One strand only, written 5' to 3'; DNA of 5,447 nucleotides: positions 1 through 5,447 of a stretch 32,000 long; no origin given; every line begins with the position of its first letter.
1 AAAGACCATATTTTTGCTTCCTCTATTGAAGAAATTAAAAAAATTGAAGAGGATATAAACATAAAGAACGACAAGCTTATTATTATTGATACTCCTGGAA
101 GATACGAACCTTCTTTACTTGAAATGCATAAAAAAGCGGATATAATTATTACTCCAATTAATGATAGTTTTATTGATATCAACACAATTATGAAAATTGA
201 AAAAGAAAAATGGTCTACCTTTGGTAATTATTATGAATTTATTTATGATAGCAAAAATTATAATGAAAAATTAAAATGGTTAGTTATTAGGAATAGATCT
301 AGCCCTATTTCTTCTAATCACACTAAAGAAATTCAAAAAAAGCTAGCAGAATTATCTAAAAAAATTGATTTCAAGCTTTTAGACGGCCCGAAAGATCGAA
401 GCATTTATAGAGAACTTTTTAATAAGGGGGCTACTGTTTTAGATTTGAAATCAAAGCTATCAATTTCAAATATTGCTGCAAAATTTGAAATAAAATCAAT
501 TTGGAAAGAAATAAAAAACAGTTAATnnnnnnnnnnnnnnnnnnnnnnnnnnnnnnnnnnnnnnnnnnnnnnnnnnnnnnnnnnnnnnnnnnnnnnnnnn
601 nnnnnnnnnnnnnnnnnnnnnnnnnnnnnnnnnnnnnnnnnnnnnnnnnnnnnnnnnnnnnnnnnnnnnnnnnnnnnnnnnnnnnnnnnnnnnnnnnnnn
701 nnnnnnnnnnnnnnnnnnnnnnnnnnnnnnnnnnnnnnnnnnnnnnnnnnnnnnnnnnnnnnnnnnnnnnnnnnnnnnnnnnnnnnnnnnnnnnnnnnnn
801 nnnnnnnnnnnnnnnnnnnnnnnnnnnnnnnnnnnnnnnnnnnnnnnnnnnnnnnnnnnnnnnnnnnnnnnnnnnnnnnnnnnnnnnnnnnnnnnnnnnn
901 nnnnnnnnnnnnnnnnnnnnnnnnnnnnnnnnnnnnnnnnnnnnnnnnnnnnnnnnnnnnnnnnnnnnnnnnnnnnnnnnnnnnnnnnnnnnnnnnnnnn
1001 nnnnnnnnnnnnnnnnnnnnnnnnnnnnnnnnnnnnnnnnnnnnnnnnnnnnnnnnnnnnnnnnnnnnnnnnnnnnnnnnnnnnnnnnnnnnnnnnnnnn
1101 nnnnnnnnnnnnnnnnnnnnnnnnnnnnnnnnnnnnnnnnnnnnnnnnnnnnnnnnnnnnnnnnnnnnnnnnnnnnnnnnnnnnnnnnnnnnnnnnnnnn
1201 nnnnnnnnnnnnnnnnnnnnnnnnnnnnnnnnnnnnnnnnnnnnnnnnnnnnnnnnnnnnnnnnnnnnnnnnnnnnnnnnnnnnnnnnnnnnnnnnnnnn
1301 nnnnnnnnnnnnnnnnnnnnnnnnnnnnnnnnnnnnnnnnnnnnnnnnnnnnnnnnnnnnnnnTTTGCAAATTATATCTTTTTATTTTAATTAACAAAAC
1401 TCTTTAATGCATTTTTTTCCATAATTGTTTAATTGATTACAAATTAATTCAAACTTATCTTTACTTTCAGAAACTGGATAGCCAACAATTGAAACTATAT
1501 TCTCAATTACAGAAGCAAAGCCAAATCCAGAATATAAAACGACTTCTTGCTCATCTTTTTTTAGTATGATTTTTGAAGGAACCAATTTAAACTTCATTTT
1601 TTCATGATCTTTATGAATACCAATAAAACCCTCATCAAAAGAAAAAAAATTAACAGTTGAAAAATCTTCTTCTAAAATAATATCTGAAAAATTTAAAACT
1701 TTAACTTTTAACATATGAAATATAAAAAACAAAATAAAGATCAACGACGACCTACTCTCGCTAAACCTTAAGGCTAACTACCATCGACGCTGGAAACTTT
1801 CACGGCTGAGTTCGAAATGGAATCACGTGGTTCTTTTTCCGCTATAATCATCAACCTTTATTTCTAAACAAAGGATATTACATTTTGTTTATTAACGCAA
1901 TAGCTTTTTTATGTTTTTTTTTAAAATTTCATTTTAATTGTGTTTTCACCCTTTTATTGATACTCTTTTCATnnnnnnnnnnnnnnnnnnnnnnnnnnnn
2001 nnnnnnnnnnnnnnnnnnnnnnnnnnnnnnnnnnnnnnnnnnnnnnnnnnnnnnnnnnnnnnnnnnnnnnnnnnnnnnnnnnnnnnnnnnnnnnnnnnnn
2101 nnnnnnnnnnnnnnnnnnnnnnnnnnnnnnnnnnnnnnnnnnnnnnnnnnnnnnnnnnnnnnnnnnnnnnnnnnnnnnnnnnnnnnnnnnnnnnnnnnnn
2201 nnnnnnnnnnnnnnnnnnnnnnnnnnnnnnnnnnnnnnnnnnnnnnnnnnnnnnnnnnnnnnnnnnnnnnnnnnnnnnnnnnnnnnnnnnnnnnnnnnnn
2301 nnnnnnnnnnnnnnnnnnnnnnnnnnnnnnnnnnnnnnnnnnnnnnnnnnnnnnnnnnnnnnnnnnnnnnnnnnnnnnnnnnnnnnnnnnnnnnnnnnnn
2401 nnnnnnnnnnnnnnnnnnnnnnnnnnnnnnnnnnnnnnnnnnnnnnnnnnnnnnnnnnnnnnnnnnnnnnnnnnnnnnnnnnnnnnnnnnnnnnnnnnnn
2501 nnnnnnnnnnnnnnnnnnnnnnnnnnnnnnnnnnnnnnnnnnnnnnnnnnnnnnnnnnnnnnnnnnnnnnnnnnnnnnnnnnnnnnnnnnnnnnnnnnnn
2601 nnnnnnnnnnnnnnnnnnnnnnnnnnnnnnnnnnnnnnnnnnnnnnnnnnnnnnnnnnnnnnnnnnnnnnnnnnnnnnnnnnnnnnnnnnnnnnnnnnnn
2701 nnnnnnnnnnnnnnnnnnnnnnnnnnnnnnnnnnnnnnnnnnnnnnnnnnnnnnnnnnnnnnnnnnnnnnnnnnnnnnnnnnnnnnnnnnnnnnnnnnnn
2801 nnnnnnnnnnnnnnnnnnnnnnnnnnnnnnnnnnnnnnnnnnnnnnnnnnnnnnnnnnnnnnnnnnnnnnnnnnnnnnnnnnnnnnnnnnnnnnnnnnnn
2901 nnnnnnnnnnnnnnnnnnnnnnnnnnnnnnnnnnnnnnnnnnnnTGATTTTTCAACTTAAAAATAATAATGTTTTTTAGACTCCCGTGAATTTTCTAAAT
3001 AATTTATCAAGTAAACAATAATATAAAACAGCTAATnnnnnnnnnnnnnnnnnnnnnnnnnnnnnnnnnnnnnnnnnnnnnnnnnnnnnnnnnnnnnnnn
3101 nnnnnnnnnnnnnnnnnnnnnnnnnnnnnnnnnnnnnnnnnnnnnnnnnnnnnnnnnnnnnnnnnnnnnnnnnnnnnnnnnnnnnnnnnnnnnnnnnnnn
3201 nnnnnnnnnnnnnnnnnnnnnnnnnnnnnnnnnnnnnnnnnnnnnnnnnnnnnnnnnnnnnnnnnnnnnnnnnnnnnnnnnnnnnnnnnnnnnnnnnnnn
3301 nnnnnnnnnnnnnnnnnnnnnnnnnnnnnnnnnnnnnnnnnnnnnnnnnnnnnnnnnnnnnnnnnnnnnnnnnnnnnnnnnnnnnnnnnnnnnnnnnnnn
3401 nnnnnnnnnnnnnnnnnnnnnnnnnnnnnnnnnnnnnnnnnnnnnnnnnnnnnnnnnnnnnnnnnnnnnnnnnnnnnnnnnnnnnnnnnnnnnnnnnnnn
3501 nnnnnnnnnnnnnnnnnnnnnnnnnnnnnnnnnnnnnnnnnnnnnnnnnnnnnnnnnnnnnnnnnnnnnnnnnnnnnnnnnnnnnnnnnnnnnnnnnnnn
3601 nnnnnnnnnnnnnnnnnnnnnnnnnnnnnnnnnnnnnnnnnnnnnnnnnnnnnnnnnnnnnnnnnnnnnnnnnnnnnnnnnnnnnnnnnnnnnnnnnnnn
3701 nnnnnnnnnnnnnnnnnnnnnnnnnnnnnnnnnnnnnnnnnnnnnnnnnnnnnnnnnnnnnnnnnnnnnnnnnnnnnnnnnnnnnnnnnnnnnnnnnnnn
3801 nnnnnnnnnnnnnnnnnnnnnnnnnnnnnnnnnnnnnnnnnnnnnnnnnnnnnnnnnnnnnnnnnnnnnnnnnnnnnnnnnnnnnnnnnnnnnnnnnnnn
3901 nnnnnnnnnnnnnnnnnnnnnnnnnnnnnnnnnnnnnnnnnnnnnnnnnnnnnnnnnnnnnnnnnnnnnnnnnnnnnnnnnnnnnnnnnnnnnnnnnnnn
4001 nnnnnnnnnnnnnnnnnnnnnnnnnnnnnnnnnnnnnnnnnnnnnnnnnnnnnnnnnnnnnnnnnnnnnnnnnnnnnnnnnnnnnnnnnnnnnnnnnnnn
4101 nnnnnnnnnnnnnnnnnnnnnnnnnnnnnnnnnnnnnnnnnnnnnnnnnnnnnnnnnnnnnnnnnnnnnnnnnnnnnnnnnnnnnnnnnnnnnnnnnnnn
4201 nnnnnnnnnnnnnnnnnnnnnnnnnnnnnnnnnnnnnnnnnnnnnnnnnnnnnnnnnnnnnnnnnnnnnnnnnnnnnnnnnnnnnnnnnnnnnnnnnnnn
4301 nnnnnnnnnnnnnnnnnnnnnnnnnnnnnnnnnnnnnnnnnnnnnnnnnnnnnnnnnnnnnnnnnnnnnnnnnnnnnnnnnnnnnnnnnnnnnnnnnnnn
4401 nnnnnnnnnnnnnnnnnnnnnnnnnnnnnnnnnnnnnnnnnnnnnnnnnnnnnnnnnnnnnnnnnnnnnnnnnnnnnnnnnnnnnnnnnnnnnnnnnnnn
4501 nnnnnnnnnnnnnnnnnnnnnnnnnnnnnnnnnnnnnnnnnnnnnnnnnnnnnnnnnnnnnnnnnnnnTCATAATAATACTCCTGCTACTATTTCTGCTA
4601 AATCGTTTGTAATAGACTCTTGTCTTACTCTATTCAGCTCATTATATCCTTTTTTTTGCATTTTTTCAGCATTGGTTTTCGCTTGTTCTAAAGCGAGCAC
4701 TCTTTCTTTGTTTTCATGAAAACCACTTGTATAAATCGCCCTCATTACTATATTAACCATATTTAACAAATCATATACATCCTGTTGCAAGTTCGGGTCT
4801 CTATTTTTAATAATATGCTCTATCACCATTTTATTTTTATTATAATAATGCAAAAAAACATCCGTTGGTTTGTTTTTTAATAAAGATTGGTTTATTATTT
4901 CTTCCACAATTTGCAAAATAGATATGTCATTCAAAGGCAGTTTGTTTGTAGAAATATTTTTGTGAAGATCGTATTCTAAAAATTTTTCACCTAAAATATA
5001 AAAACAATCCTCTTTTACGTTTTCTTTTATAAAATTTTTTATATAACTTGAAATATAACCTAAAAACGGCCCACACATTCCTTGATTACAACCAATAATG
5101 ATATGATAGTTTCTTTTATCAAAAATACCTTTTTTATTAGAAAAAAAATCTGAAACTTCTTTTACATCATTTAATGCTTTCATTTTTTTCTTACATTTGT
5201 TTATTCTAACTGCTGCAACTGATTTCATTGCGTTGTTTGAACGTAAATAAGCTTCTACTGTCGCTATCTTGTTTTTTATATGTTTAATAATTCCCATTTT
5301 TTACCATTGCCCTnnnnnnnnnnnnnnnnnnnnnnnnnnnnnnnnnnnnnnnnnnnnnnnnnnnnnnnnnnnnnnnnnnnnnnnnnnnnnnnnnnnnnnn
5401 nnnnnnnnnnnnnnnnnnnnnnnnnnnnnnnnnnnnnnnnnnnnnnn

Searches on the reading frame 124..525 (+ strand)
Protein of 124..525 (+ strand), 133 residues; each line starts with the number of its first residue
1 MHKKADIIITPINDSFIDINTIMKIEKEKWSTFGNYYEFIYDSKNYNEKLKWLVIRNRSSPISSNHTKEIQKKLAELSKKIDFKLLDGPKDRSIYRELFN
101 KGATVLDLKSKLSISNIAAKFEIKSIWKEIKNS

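Call 35: search_protein_families(library=pfam, proteins=[window:124-525:+], max_evalue=0.001)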
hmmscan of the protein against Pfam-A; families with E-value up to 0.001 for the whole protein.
window:124-525:+ (133 aa): 1 family
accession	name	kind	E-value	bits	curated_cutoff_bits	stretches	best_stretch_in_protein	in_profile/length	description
PF09140.17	MipZ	-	9.3e-29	101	20.7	1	2-131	119-259/262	ATPase MipZ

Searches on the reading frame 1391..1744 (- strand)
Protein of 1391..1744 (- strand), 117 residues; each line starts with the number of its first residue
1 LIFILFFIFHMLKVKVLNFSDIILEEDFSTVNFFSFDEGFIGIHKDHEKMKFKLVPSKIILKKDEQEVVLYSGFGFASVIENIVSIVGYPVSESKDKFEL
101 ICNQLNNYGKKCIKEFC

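Call 35: search_protein_families(library=pfam, proteins=[window:1391-1744:-], max_evalue=0.001)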
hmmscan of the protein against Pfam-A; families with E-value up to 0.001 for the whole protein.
window:1391-1744:- (117 aa): 1 family
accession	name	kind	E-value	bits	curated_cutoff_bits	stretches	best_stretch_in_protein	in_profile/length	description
PF02823.21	ATP-synt_DE_N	-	4.4e-06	27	27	1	12-87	1-76/80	ATP synthase, Delta/Epsilon chain, beta-sandwich domain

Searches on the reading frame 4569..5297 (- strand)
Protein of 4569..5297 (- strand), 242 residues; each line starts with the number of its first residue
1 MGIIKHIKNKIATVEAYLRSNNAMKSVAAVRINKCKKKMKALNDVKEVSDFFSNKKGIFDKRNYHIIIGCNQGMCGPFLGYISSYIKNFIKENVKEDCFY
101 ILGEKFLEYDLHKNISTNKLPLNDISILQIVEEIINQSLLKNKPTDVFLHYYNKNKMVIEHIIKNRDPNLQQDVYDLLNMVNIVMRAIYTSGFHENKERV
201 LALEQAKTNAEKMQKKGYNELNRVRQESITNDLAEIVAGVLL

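Call 35: search_protein_families(library=pfam, proteins=[window:4569-5297:-], max_evalue=0.001)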
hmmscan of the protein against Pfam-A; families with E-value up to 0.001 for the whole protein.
window:4569-5297:- (242 aa): 1 family
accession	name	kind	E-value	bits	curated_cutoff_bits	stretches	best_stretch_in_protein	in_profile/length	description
PF00231.24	ATP-synt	-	5.7e-23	82.5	39.9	2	182-240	224-282/285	ATP synthase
